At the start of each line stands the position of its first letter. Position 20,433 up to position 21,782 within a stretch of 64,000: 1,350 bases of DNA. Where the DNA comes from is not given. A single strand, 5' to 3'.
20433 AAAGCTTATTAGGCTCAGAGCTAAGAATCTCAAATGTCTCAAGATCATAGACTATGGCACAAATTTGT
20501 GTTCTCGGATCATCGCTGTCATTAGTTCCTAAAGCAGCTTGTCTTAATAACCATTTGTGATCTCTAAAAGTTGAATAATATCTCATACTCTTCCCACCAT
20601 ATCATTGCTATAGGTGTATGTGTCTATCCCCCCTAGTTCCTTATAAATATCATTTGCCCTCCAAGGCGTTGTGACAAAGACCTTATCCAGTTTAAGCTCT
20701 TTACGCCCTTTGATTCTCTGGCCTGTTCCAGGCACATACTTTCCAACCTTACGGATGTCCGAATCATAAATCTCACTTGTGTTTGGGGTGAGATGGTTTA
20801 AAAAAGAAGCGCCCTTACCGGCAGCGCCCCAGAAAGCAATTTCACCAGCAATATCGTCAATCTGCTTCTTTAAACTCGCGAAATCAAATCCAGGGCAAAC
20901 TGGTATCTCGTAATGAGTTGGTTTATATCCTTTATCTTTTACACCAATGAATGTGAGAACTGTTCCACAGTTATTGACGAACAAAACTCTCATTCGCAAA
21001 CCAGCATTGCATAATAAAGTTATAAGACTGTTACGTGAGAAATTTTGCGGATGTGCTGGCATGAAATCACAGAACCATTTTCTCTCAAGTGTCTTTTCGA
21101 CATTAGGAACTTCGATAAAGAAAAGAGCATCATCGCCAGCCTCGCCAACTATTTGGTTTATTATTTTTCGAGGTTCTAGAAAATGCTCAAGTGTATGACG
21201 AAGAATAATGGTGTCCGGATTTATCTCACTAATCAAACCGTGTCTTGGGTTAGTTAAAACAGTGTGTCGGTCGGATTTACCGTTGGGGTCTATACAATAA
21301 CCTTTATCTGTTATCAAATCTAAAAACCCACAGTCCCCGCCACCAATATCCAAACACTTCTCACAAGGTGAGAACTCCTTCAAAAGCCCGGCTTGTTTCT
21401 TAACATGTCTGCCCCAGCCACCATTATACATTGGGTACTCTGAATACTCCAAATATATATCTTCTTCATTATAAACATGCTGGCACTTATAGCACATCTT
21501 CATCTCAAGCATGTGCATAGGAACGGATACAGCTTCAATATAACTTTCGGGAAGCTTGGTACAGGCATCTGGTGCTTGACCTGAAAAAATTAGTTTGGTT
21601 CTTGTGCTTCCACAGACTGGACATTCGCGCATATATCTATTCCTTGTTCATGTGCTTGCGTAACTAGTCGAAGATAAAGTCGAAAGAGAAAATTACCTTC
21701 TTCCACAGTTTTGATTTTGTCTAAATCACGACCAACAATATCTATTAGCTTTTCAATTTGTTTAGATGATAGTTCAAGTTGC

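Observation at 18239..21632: Phage-encoded GT41 (OGT-like) glycosyltransferase next to a sugar C-methyltransferase-like enzyme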

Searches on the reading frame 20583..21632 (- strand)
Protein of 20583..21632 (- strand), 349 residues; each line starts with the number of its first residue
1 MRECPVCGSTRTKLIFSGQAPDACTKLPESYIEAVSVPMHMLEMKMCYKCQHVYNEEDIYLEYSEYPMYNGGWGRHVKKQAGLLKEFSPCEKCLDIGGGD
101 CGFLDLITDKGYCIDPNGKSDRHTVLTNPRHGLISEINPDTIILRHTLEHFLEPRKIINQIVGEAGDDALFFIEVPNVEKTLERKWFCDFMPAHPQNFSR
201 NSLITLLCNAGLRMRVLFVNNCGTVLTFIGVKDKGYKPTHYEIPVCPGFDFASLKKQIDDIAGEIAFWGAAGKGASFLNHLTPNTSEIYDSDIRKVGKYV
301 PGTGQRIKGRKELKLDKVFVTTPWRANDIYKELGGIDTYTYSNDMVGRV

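Call 3: search_protein_families(library=pfam, proteins=[window:20583-21632:-], max_evalue=0.1)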
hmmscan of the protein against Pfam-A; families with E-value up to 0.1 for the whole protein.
window:20583-21632:- (349 aa): 3 families
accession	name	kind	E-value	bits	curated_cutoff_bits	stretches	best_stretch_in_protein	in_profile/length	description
PF13489.12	Methyltransf_23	-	8.5e-11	42.3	27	1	88-214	21-161/164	Methyltransferase domain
PF08484.17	Methyltransf_14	-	0.0019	18.4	23.5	1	262-326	68-137/160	C-methyltransferase C-terminal domain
PF23451.1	Zn_ribbon_PaaD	-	0.091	12.9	27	1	3-25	16-37/53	PaaD zinc beta ribbon domain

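Call 4: search_protein_families(library=phrogs, proteins=[window:20583-21632:-], max_evalue=0.01)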
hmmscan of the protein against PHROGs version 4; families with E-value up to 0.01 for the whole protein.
window:20583-21632:- (349 aa): 0 families

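Call 12: search_solved_structures(query=window:20583-21632:-, max_evalue=1, show_alignments=2)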
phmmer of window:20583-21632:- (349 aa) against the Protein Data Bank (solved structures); distinct sequences matched with E-value up to 1: 7.
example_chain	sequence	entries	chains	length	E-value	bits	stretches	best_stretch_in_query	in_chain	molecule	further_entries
4rv9_A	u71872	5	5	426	8.6e-06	28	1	138-239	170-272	D-mycarose 3-C-methyltransferase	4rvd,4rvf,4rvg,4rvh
4y98_A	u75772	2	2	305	0.35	12.9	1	138-186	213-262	C alpha-dehydrogenase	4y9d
6xkw_p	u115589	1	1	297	0.38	12.7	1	88-158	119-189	Cbb3-type cytochrome c oxidase subunit CcoP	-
3bcx_A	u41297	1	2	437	0.68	11.9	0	147-224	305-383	CDP-6-deoxy-L-threo-D-glycero-4-hexulose-3-dehydrase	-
3bb8_A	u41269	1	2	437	0.68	11.9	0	147-224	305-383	CDP-4-keto-6-deoxy-D-glucose-3-dehydrase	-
3ilk_A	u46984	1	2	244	0.74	11.8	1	143-236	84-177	Uncharacterized tRNA/rRNA methyltransferase HI0380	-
6xkx_p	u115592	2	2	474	0.78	11.7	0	88-157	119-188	Cbb3-type cytochrome c oxidase subunit CcoP,Cytochrome c-type cyt cy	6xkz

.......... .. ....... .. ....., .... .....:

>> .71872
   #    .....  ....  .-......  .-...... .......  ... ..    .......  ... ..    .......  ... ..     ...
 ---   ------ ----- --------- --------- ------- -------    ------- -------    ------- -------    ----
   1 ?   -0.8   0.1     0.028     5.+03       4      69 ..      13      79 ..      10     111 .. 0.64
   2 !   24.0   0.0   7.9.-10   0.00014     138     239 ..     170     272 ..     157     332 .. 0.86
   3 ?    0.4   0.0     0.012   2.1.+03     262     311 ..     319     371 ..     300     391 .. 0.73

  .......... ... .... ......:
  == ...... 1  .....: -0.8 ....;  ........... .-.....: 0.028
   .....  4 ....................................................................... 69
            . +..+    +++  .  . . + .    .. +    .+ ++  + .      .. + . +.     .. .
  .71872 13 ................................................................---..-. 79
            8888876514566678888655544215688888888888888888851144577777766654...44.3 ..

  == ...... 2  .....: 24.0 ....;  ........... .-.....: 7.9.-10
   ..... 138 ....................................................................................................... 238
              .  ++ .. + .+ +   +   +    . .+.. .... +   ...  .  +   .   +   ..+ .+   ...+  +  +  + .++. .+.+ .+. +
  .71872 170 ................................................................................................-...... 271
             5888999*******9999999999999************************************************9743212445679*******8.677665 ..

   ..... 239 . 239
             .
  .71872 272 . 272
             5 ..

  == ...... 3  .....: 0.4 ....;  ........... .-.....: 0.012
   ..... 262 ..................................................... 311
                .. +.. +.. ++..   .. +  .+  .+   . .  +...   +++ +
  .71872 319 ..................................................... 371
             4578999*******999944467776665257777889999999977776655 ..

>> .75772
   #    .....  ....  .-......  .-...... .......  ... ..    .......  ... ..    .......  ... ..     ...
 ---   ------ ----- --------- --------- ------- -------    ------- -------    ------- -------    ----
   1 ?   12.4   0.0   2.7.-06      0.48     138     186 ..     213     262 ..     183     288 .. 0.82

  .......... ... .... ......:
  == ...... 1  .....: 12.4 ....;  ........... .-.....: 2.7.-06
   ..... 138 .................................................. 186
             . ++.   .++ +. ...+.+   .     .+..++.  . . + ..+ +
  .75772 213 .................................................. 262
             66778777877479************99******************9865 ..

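Call 26: search_protein_families(library=ncbifam, proteins=[window:20583-21632:-], max_evalue=0.01)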
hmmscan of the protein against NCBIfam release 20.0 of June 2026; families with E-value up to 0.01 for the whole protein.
window:20583-21632:- (349 aa): 0 families

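Call 57: find_homologous_proteins(query=window:20583-21632:-, max_evalue=0.001)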
Query window:20583-21632:- (349 aa): 15 proteins with E <= 0.001 among 1171 candidates.
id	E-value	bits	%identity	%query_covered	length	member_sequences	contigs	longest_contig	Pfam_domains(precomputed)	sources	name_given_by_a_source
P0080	2.2e-246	835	100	100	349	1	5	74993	PF13489.13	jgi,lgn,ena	-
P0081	4.4e-162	557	67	100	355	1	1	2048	PF13489.13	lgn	-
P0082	9.1e-121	421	54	99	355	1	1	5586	PF13489.13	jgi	-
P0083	5.6e-110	386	50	99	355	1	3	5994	PF13489.13,PF08484.18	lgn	-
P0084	9.0e-107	375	50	100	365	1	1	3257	PF13489.13,PF08484.18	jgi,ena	-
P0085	8.4e-103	362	53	89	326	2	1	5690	PF13489.13,PF08484.18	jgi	-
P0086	2.9e-34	137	30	95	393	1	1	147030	PF13489.13,PF08484.18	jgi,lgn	jgi:hypothetical protein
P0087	3.7e-28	117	31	95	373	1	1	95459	PF13489.13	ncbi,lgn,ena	-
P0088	1.1e-26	112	30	95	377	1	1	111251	PF13489.13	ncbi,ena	-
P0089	8.7e-26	109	30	95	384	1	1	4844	PF13489.13,PF08484.18,PF08241.19,PF08242.19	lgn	-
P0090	9.0e-13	66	28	84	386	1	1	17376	PF13489.13,PF13649.13,PF08484.18,PF08241.19,PF08242.19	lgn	-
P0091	2.5e-12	64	27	87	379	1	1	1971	PF13847.13,PF13489.13,PF13649.13,PF22674.3,PF08484.18,PF08241.19,PF08242.19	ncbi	-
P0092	3.4e-11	61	24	88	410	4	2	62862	PF13489.13,PF13649.13,PF08484.18,PF08241.19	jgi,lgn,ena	-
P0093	2.7e-9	54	28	76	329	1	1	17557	PF13489.13,PF08484.18,PF08241.19,PF08242.19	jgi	jgi:hypothetical protein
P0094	8.7e-5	40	23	74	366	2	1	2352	PF07021.19,PF13489.13,PF08484.18,PF08241.19,PF08242.19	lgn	-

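Call 69: predict_structure(alignment_id=A4)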
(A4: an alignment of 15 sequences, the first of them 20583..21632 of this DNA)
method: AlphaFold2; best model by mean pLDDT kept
length: 349 residues; sequences in the alignment: 15
mean_pLDDT: 90.6   pTM: 0.89
mean pLDDT of the five models: 90.6, 90.3, 88.5, 87.4, 82.6
residues with pLDDT >= 90: 246; 70-90: 91; 50-70: 12; < 50: 0
segments of 3 or more residues with pLDDT < 50: none
pLDDT, mean of each block of 10 residues (from residue 1): 90 94 85 94 95 93 63 83 95 91 92 89 89 94 94 95 95 96 92 94 96 94 94 86 82 93 89 92 86 91 93 89 89 88 93
secondary structure, 60 per line:
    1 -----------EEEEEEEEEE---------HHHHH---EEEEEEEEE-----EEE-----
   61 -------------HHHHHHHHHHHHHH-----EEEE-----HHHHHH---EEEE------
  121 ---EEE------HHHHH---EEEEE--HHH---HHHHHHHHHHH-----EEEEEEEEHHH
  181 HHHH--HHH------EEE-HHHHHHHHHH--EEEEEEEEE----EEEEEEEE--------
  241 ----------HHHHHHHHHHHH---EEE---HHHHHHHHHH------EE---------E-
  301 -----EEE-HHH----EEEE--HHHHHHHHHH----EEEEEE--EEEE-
elements in order: E12-21 H31-35 E39-47 E53-55 H74-87 E93-96 H102-107 E111-114 E124-126 H133-137 E141-145 H154-164 E170-177 H178-184 E196-198 H200-209 E212-220 E225-232 H251-262 E266-268 H272-281 E306-308 E317-320 H323-332 E337-342 E345-348

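Call 72: fold_search(model_id=the predicted structure, library=pdb)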
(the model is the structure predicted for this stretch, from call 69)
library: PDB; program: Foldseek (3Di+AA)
matches with E <= 10: 1330; with E <= 0.001: 897
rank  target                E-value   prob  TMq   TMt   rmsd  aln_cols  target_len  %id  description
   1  4rv9                  7.1e-24  1.00  0.81  0.68   5.0       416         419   18  Crystal structure of MtmC in complex with SAH (released 2015-02-04)
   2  4rvd                  2.4e-23  1.00  0.80  0.68   4.9       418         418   18  Crystal structure of MtmC in complex with SAM (released 2015-01-28)
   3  5t6b_D                2.3e-21  1.00  0.76  0.69   4.5       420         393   15  X-ray structure of the KijD1 C3-methyltransfeerase, converted to monomeric form (released 2016-09-14)
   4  4e33                  5.5e-21  1.00  0.78  0.68   6.5       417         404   15  X-ray Structure of the C-3'-Methyltransferase TcaB9 in Complex with S-Adenosyl-L-Homocysteine and Reduced dTDP-Sugar Sub (released 2012-04-25)
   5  5t6b_B                7.9e-21  1.00  0.80  0.70   4.7       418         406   15  X-ray structure of the KijD1 C3-methyltransfeerase, converted to monomeric form (released 2016-09-14)
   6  5t6b_C                8.9e-21  1.00  0.76  0.68   5.9       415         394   15  X-ray structure of the KijD1 C3-methyltransfeerase, converted to monomeric form (released 2016-09-14)
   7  4e2w                  1.1e-20  1.00  0.78  0.68   6.6       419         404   15  X-ray Structure of the H181N mutant of TcaB9, a C-3'-Methyltransferase, in Complex with S-Adenosyl-L-Homocysteine and Su (released 2012-04-25)
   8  5t6b_A                1.9e-20  1.00  0.78  0.69   4.4       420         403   15  X-ray structure of the KijD1 C3-methyltransfeerase, converted to monomeric form (released 2016-09-14)
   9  4e31                  2.1e-20  1.00  0.79  0.69   5.2       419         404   14  X-ray Structure of the Y76F mutant of TcaB9, a C-3'-Methyltransferase, in Complex with S-Adenosyl-L-Homocysteine and Sug (released 2012-04-25)
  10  4e2y                  2.9e-20  1.00  0.79  0.69   6.5       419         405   15  X-ray Structure of the E224Q mutant of TcaB9, a C-3'-Methyltransferase, in Complex with S-Adenosyl-L-Homocysteine and Su (released 2012-04-25)
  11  5t64_A                2.9e-20  1.00  0.79  0.68   5.2       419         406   16  X-ray structure of the C3-methyltransferase KijD1 from Actinomadura kijaniata in complex with TDP and SAH (released 2016-09-14)
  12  3ndi                  4.2e-20  1.00  0.79  0.69   6.5       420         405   15  X-ray Structure of a C-3'-Methyltransferase in Complex with S-adenosylmethionine and dTMP (released 2010-06-30)
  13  4e2z                  4.7e-20  1.00  0.79  0.69   6.5       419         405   14  X-ray Structure of the H225N mutant of TcaB9, a C-3'-Methyltransferase, in Complex with S-Adenosyl-L-Homocysteine and Su (released 2012-04-25)
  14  5t64_B                8.7e-20  1.00  0.76  0.67   6.6       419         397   15  X-ray structure of the C3-methyltransferase KijD1 from Actinomadura kijaniata in complex with TDP and SAH (released 2016-09-14)
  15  4e2x                  9.3e-20  1.00  0.78  0.68   5.9       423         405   15  X-ray Structure of the Y222F mutant of TcaB9, a C-3'-Methyltransferase, in Complex with S-Adenosyl-L-Homocysteine and dT (released 2012-04-25)
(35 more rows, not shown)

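Call 75: search_solved_structures(query=A4, max_evalue=0.001, show_alignments=3)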
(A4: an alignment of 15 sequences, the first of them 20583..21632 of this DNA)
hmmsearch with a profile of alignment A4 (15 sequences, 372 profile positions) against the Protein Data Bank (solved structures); distinct sequences matched with E-value up to 0.001: 27.
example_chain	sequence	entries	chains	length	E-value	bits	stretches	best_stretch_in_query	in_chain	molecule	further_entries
4rv9_A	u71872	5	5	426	3.5e-38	134.4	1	2-352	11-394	D-mycarose 3-C-methyltransferase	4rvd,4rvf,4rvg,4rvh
3ndi_A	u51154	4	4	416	6.9e-31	110.4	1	3-353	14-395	Methyltransferase | TcaB9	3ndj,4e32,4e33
4e2x_A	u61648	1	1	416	1.1e-30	109.7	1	3-353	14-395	TcaB9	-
4e2y_A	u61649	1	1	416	2.6e-30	108.5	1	3-353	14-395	TcaB9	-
4e31_A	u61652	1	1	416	2.6e-30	108.5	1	3-353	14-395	TcaB9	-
4e2w_A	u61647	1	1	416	5.9e-29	104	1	3-353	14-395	TcaB9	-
4e2z_A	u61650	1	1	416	5.9e-29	104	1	3-353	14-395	TcaB9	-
4e30_A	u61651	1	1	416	2.2e-28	102.2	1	3-353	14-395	TcaB9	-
5t64_A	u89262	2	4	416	4.9e-28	101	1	3-353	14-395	Sugar 3-C-methyl transferase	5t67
5t6b_A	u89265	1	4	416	3.2e-27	98.3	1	3-353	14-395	Sugar 3-C-methyl transferase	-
3dli_A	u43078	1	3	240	5.9e-11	44.8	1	94-244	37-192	methyltransferase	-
3cc8_A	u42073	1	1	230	8.7e-09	37.7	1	86-238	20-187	Putative methyltransferase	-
2p7h_A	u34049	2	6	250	9.8e-08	34.2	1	96-217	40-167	Hypothetical protein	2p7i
6p3m_A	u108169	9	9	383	3.1e-07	32.6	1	84-181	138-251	tetrahydroprotoberberine N-methyltransferase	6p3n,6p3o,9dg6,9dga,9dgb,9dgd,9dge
9dg8_A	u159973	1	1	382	3.7e-07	32.3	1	84-181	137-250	Tetrahydroprotoberberine N-methyltransferase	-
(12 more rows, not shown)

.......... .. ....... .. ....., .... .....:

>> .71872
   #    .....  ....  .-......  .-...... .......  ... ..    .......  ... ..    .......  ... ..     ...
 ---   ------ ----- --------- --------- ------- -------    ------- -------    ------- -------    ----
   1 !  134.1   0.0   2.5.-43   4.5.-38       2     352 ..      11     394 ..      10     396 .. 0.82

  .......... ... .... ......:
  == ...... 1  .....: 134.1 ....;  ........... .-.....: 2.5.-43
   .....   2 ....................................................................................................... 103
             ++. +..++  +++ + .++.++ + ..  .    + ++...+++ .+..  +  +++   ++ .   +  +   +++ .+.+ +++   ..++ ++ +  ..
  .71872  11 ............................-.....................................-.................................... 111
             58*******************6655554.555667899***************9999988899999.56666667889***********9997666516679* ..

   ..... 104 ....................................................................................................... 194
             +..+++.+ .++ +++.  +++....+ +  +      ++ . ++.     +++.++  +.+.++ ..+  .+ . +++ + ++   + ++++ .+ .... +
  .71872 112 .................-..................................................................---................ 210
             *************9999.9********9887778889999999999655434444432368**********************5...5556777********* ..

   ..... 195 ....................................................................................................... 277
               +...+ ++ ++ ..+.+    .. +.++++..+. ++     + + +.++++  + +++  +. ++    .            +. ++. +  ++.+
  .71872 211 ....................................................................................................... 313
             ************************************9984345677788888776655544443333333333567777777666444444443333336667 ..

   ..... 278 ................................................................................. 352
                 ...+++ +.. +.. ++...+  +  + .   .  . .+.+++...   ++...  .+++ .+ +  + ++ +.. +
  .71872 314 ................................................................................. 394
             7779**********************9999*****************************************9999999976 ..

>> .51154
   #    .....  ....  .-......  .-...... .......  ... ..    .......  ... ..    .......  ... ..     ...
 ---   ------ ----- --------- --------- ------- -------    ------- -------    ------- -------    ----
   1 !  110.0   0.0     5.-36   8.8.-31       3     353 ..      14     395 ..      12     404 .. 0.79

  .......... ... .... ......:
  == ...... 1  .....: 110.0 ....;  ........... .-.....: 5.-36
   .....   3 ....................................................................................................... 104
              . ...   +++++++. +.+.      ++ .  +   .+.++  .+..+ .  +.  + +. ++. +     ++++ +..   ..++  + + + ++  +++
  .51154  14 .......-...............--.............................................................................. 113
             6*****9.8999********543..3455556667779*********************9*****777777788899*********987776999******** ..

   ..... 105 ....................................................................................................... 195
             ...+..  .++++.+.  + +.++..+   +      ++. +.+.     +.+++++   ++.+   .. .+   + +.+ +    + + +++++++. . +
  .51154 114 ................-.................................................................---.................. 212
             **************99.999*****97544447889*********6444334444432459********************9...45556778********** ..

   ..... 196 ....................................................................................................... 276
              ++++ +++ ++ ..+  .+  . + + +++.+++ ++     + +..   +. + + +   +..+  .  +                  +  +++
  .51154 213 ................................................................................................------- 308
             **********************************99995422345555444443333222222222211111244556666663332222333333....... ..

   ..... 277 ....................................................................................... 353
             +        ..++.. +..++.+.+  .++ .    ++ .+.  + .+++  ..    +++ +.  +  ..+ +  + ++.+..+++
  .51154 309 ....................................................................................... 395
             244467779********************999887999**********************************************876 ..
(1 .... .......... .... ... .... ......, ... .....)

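Call 86: search_dna_similar(query=window:20583-21632:-, collection=phages, mode=protein, max_rows=15, max_evalue=0.001)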
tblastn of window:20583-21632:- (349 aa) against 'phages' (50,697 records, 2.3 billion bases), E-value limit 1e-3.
Records with a match: 4; places in all: 4; records where one place covers at least 80% of the query: 2.
Best place of each record, by identity: <60% 4.
By first word of the organism name: uncultured 2; Synechococcus 2.
By host as written in the record: - 2; Synechococcus sp. WH7803 2.
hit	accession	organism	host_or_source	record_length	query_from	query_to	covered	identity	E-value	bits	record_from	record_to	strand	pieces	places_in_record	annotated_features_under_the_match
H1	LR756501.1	uncultured phage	metagenomic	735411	4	334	95%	20.8%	2e-6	56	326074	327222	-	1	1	record has no annotation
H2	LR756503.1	uncultured phage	metagenomic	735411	4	334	95%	20.8%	2e-6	56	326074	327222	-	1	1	record has no annotation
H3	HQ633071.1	Synechococcus phage S-SKS1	Synechococcus sp. WH7803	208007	73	314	69%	23.6%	4e-5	52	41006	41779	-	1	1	hypothetical protein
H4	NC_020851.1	Synechococcus phage S-SKS1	Synechococcus sp. WH7803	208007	73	314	69%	23.6%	4e-5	52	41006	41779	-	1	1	hypothetical protein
